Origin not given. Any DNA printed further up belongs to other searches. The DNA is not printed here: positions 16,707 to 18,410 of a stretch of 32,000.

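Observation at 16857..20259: Convergent pair: HTH-like AAA-type NTPase and a glycine-zipper/tandem-repeat protein, a candidate NTPase-effector conflict module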

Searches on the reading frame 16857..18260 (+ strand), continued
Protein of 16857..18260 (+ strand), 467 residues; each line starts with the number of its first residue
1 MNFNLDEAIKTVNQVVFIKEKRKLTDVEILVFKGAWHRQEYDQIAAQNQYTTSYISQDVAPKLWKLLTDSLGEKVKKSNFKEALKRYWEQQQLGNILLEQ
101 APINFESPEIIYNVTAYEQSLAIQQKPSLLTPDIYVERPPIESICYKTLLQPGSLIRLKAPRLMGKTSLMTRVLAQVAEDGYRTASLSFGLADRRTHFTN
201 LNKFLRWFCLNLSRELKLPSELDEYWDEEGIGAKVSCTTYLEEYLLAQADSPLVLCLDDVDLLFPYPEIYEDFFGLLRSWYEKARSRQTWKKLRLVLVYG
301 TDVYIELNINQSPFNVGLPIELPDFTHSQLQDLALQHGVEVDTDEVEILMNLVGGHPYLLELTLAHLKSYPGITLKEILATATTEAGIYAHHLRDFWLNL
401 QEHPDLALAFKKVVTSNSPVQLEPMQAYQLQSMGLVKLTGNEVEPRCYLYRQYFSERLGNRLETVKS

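Call 93: search_dna_similar(query=window:16857-18260:+, collection=plasmids, mode=protein, max_evalue=1e-30, max_rows=40)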
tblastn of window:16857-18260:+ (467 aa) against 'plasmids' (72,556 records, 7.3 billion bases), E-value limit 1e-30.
Records with a match: 38; places in all: 44; records where one place covers at least 80% of the query: 13.
Best place of each record, by identity: 60-80% 1; <60% 37.
By first word of the organism name: Nostoc 16; Leptolyngbya 5; Calothrix 4; Tolypothrix 3; Candidatus 2; Gloeothece 1; Planktothrix 1; Fischerella 1; Acaryochloris 1; Allocoleopsis 1; and 3 more.
By predicted mobility (MOB-suite, as given by PLSDB): non-mobilizable 23; mobilizable 10; conjugative 5.
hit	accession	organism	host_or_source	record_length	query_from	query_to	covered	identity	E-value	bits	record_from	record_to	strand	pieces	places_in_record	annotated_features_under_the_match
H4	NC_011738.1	Gloeothece citriformis PCC 7424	-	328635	1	461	99%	63.0%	0e+0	573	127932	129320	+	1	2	AAA-like domain-containing protein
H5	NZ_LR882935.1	Planktothrix agardhii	-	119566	8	458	97%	54.1%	2e-151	483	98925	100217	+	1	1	AAA-like domain-containing protein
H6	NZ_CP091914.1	Nostoc sp. UHCC 0870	cell culture,Brackish water, ...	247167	3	458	98%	45.6%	4e-114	376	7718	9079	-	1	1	AAA-like domain-containing protein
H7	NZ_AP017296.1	Nostoc sp. NIES-3756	-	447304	24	465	95%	45.7%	2e-119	391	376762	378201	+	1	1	AAA-like domain-containing protein (x2)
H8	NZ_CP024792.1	Nostoc flagelliforme CCNUN1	cell culture,desert soil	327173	5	460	98%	42.3%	1e-108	360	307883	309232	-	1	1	AAA-like domain-containing protein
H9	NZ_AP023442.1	Nostoc sp. MS1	-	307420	3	458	98%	41.8%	4e-108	359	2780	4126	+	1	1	AAA-like domain-containing protein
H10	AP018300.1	Fischerella sp. NIES-4106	-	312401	1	456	98%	40.8%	5e-99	333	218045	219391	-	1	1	hypothetical protein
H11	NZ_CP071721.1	Acaryochloris sp. 'Moss Beach'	culture,intertidal zone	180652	3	459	98%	40.6%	4e-98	330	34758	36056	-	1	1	AAA-like domain-containing protein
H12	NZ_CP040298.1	Nostoc sp. TCL26-01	Leiosporoceros dussii,pure culture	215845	130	458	70%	56.2%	5e-110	364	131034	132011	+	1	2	AAA-like domain-containing protein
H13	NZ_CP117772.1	Nostoc sp. UHCC 0926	whole organism,lichen surface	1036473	4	461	98%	39.5%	6e-97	327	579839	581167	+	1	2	none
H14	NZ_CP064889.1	Tolypothrix sp. PCC 7601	Fresh water sample,Fresh water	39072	130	458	70%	54.4%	1e-107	358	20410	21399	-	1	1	AAA-like domain-containing protein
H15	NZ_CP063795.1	Tolypothrix sp. PCC 7712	Soil sample,soil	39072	130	458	70%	54.4%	1e-107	358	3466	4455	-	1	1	AAA-like domain-containing protein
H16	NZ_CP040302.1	Nostoc sp. TCL26-01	Leiosporoceros dussii,pure culture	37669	1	461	99%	38.7%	4e-93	316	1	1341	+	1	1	AAA-like domain-containing protein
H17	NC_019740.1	Allocoleopsis franciscana PCC 7113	-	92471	130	461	71%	53.5%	6e-106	353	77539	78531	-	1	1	AAA-like domain-containing protein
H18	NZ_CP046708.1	Nostoc sp. ATCC 53789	-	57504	135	460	70%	53.7%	7e-105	349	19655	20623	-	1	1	AAA-like domain-containing protein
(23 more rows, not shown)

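Call 95: get_annotated_region(hit=H4, flank=5000)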
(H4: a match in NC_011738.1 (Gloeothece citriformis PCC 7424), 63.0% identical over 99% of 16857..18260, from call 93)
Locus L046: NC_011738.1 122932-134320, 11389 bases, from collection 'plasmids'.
description: Gloeothece citriformis PCC 7424 plasmid pP742401, complete sequence
organism: Gloeothece citriformis PCC 7424 (NCBI taxid 65393)
taxonomy: Bacteria; Cyanobacteriota; Cyanophyceae; Chroococcales; Aphanothecaceae; Gloeothece; Gloeothece citriformis; Gloeothece citriformis PCC 7424
host: -; source: -; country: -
typing (MOB-suite, as given by PLSDB): non-mobilizable; replicon rep_cluster_1573; mating-pair formation MPF_T
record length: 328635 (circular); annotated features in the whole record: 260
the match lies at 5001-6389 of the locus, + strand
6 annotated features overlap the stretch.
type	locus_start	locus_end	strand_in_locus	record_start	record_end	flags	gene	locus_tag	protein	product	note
CDS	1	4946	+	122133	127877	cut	-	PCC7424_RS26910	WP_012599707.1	AAA family ATPase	-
CDS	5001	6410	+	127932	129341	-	-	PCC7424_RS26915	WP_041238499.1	AAA-like domain-containing protein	-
CDS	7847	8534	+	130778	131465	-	-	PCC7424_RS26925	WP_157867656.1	IS1 family transposase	-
CDS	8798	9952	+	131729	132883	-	-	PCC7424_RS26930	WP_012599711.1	AAA-like domain-containing protein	-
CDS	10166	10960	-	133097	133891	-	-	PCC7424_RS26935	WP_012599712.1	ABC transporter ATP-binding protein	-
CDS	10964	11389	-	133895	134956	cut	-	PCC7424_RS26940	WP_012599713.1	iron ABC transporter permease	GO:0006826 - iron ion transport [Evidence IEA]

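Call 96: get_annotated_region(hit=H5, flank=5000)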
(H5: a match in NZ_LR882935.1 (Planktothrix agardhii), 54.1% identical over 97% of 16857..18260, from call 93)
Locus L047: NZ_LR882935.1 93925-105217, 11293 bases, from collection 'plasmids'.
description: Planktothrix agardhii strain NIVA-CYA126/8 plasmid p1
organism: Planktothrix agardhii (NCBI taxid 1160)
taxonomy: Bacteria; Cyanobacteriota; Cyanophyceae; Oscillatoriales; Microcoleaceae; Planktothrix; Planktothrix agardhii
host: -; source: -; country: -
typing (MOB-suite, as given by PLSDB): non-mobilizable; mating-pair formation MPF_T
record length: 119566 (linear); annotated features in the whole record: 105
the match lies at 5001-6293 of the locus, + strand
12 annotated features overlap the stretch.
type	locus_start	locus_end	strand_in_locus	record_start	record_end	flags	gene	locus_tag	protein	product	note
CDS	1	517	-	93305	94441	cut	-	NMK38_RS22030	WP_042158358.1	ATP-binding protein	-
CDS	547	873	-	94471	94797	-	-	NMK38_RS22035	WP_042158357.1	hypothetical protein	-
CDS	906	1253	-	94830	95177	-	-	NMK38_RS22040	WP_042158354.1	hypothetical protein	-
CDS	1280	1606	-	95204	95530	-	-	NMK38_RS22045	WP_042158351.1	hypothetical protein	-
CDS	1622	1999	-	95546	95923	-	-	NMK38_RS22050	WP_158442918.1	hypothetical protein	-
CDS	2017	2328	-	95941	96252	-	-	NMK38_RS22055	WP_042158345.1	hypothetical protein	-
CDS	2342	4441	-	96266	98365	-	-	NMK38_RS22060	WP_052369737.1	tetratricopeptide repeat protein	-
CDS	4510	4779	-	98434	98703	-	-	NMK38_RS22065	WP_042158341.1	hypothetical protein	-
CDS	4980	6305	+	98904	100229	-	-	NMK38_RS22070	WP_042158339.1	AAA-like domain-containing protein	-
CDS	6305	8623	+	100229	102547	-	-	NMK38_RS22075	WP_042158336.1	CHASE2 domain-containing protein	-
CDS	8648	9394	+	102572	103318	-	-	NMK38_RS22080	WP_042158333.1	DUF928 domain-containing protein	-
CDS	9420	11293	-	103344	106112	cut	-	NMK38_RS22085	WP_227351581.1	CHAT domain-containing protein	-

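Call 100: search_protein_families(library=pfam, proteins=[L045:14420-15103:+], max_evalue=0.001)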
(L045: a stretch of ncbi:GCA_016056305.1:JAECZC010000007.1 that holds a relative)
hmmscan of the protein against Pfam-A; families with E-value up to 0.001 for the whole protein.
L045:14420-15103:+ (227 aa): 0 families

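Call 105: search_protein_families(library=pfam, proteins=[L047:4980-6305:+, L047:6305-8623:+, L047:2342-4441:-, L046:5001-6410:+, L046:8798-9952:+], max_evalue=0.001)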
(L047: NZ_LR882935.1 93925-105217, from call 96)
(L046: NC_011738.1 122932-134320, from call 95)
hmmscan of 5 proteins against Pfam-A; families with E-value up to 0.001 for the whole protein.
L047:4980-6305:+ (441 aa): 3 families
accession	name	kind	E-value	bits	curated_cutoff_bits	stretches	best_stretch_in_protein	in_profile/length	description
PF14516.12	AAA_35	-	3.1e-139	463.8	27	1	111-435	8-330/331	AAA-like domain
PF13401.12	AAA_22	-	0.00019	22.2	27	1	139-262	10-109/130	AAA domain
PF24883.2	NPHP3_N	-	0.00036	21.2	24.8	1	134-265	22-154/164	Nephrocystin 3, N-terminal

L047:6305-8623:+ (772 aa): 2 families
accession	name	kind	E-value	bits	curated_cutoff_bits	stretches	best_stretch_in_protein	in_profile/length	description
PF05226.16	CHASE2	-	1.1e-56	192.7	26.3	1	385-700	3-257/257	CHASE2 domain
PF14516.12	AAA_35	-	5.9e-27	94.8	27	1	13-347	4-320/331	AAA-like domain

L047:2342-4441:- (699 aa): 19 families
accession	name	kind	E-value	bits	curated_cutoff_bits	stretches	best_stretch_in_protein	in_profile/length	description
PF00515.34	TPR_1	-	2.5e-22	78.1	27.8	2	478-510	1-33/34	Tetratricopeptide repeat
PF13414.12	TPR_11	-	3.4e-20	71.9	26.8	3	451-491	1-41/42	TPR repeat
PF07719.23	TPR_2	-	9.8e-20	69.4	27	1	446-477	3-34/34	Tetratricopeptide repeat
PF00012.26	HSP70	-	2e-18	66.4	20.6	1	177-391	164-371/599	Hsp70 protein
PF13432.12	TPR_16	-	2.5e-15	57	32.7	2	453-509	6-62/65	Tetratricopeptide repeat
PF13181.12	TPR_8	-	1.7e-13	50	25.7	1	480-510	3-33/34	Tetratricopeptide repeat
PF13371.12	TPR_9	-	3.2e-13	49.9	35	1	487-544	4-61/73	Tetratricopeptide repeat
PF13431.12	TPR_17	-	5.7e-12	45.4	24.4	0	433-464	2-33/34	Tetratricopeptide repeat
PF13174.12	TPR_6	-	1e-09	38.8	26.3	0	479-510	1-32/33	Tetratricopeptide repeat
PF14559.12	TPR_19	-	1.3e-08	35.5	25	1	421-465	2-46/68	Tetratricopeptide repeat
PF06723.19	MreB_Mbl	-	1.6e-07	30.9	27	1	205-389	148-316/327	MreB/Mbl protein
PF23914.1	TPR_CcmH_CycH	-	6.7e-07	29.7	42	1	413-477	90-154/158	Cytochrome c-type biogenesis protein H TPR domain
PF24575.1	TPR_Slam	-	1.8e-06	28.8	35.2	0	450-500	53-103/104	Surface lipoprotein assembly modifier, N-terminal TPR repeats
PF13428.12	TPR_14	-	2.1e-06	28.3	23.5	0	482-519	5-42/44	Tetratricopeptide repeat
PF13424.12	TPR_12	-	2.1e-05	25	30.1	0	481-539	6-72/77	Tetratricopeptide repeat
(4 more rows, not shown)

L046:5001-6410:+ (469 aa): 1 family
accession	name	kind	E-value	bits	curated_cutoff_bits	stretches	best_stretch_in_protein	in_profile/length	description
PF14516.12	AAA_35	-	2.4e-138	460.9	27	1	133-457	9-330/331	AAA-like domain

L046:8798-9952:+ (384 aa): 1 family
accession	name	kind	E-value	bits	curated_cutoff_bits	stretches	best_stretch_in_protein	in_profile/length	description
PF14516.12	AAA_35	-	3e-148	493.5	27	1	50-380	1-330/331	AAA-like domain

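Call 107: get_annotated_region(hit=H6, flank=6000)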
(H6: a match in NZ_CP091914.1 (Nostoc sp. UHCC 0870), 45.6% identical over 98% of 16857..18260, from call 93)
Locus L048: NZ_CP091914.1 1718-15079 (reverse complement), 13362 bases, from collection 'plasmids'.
description: Nostoc sp. UHCC 0870 plasmid unnamed1, complete sequence
organism: Nostoc sp. UHCC 0870 (NCBI taxid 2914041)
taxonomy: Bacteria; Cyanobacteriota; Cyanophyceae; Nostocales; Nostocaceae; Nostoc; Nostoc sp. UHCC 0870
host: -; source: cell culture,Brackish water, Varlaxudden, Baltic Sea; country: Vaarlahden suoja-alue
typing (MOB-suite, as given by PLSDB): non-mobilizable; replicon rep_cluster_1678,rep_cluster_776; mating-pair formation MPF_T
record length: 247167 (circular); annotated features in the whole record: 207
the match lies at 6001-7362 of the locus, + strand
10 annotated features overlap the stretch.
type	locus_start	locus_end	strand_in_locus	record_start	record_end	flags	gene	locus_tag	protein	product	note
CDS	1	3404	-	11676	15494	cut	-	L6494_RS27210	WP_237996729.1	NB-ARC domain-containing protein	-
CDS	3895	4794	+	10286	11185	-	-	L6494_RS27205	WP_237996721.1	pyridoxamine 5'-phosphate oxidase family protein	-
CDS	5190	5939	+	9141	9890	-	-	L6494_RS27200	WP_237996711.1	MinD/ParA family protein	-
CDS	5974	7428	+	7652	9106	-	-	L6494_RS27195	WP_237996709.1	AAA-like domain-containing protein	-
CDS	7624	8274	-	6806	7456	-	-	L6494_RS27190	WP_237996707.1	DUF4276 family protein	-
CDS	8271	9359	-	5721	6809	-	-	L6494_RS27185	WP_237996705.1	AAA family ATPase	-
CDS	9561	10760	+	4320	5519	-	-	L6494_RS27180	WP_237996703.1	AIPR family protein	-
CDS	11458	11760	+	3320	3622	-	-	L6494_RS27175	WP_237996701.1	hypothetical protein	-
CDS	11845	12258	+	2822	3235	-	-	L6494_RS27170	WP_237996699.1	hypothetical protein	-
CDS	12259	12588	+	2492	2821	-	-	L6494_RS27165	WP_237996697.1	hypothetical protein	-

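Call 108: get_annotated_region(hit=H7, flank=6000)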
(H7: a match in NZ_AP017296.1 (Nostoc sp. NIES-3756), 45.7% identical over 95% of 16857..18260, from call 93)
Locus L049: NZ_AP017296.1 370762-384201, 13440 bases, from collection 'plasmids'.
description: Nostoc sp. NIES-3756 plasmid pNOS3756_1, complete sequence
organism: Nostoc sp. NIES-3756 (NCBI taxid 1751286)
taxonomy: Bacteria; Cyanobacteriota; Cyanophyceae; Nostocales; Nostocaceae; Nostoc; Nostoc sp. NIES-3756
host: -; source: -; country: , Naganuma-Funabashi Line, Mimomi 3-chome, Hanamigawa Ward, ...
typing (MOB-suite, as given by PLSDB): non-mobilizable
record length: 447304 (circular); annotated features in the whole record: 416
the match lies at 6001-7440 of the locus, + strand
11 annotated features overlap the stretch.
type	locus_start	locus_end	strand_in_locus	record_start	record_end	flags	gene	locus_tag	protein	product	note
CDS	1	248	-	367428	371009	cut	-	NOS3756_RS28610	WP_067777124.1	NB-ARC domain-containing protein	-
CDS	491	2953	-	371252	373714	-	-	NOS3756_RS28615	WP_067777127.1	hybrid sensor histidine kinase/response regulator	-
CDS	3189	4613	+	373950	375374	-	-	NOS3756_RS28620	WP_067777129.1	ABC transporter substrate-binding protein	-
CDS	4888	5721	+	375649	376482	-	-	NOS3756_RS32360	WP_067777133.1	response regulator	GO:0000160 - phosphorelay signal transduction system [Evidence IEA]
CDS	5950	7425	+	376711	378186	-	-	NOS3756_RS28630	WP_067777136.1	AAA-like domain-containing protein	-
CDS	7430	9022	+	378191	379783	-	-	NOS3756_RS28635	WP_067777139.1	AAA-like domain-containing protein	-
CDS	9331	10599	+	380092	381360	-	-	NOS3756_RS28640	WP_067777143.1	glycosyltransferase family 4 protein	-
CDS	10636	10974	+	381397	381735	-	-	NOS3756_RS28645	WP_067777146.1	anti-sigma factor antagonist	GO:0006355 - regulation of DNA-templated transcription [Evidence IEA]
CDS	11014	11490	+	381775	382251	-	-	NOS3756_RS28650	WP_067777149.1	ATP-binding protein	GO:0007165 - signal transduction [Evidence IEA]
CDS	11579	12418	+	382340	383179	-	-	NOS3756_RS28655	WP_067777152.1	PP2C family protein-serine/threonine phosphatase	-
CDS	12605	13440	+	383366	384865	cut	-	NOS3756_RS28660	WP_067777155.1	CHASE2 domain-containing protein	-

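Call 109: get_annotated_region(hit=H8, flank=6000)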
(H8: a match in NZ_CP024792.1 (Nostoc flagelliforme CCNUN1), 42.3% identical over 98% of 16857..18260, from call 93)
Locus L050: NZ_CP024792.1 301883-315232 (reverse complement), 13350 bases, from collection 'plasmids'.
description: Nostoc flagelliforme CCNUN1 plasmid pNFSY07, complete sequence
organism: Nostoc flagelliforme CCNUN1 (NCBI taxid 2038116)
taxonomy: Bacteria; Cyanobacteriota; Cyanophyceae; Nostocales; Nostocaceae; Nostoc; Nostoc flagelliforme; Nostoc flagelliforme CCNUN1
host: -; source: cell culture,desert soil; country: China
typing (MOB-suite, as given by PLSDB): non-mobilizable
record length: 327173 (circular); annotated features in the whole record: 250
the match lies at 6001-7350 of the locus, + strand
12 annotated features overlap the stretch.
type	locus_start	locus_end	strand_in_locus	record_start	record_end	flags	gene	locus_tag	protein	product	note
CDS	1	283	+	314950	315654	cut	-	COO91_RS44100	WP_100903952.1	mobilization protein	-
CDS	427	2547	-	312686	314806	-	-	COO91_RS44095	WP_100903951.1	acylase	-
CDS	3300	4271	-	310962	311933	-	-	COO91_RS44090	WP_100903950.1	ParB/RepB/Spo0J family partition protein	GO:0007059 - chromosome segregation [Evidence IEA]; GO:0000910 - cytokinesis [Evidence IEA]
CDS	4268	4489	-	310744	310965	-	-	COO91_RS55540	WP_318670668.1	hypothetical protein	-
CDS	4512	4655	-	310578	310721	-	-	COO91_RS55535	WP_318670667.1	AAA family ATPase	-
CDS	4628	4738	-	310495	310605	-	-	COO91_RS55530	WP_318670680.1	hypothetical protein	-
CDS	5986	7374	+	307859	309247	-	-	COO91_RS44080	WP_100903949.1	AAA-like domain-containing protein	-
CDS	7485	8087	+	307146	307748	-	-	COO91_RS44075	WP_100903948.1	hypothetical protein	-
CDS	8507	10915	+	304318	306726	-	-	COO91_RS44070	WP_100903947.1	TOMM precursor leader peptide-binding protein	-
CDS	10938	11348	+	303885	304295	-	-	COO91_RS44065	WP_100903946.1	hypothetical protein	-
CDS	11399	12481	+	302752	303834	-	-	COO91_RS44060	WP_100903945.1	amidohydrolase family protein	-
CDS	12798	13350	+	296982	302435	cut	-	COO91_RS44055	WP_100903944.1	ATP-binding sensor histidine kinase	-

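Call 110: get_annotated_region(hit=H9, flank=6000)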
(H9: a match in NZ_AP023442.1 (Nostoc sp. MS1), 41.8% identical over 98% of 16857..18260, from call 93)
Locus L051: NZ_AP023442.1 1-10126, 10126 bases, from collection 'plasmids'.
description: Nostoc sp. MS1 plasmid pNSMS101, complete sequence
organism: Nostoc sp. MS1 (NCBI taxid 2764711)
taxonomy: Bacteria; Cyanobacteriota; Cyanophyceae; Nostocales; Nostocaceae; Nostoc; Nostoc sp. MS1
host: -; source: -; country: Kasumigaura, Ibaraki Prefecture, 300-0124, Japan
typing (MOB-suite, as given by PLSDB): non-mobilizable; replicon rep_cluster_38
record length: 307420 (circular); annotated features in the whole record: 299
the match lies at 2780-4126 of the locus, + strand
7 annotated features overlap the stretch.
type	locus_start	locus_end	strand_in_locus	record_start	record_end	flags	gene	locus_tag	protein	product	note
CDS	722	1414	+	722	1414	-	-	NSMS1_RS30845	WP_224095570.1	tetratricopeptide repeat protein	-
CDS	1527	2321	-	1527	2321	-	-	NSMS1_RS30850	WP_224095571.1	GH25 family lysozyme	GO:0016998 - cell wall macromolecule catabolic process [Evidence IEA]; GO:0009253 - peptidoglycan catabolic process ...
CDS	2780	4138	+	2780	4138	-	-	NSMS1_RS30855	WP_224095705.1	AAA-like domain-containing protein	-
CDS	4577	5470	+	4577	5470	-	-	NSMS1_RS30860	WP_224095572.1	hypothetical protein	-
CDS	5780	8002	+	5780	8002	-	-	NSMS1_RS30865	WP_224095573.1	TOMM precursor leader peptide-binding protein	-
CDS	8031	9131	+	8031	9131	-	-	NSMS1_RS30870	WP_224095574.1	amidohydrolase family protein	-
CDS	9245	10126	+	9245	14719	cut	-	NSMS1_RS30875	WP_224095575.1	ATP-binding sensor histidine kinase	-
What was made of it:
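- Other HTH-AAA_35 paralogues on plasmids have heterogeneous neighbours (calls 95, 107-110).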
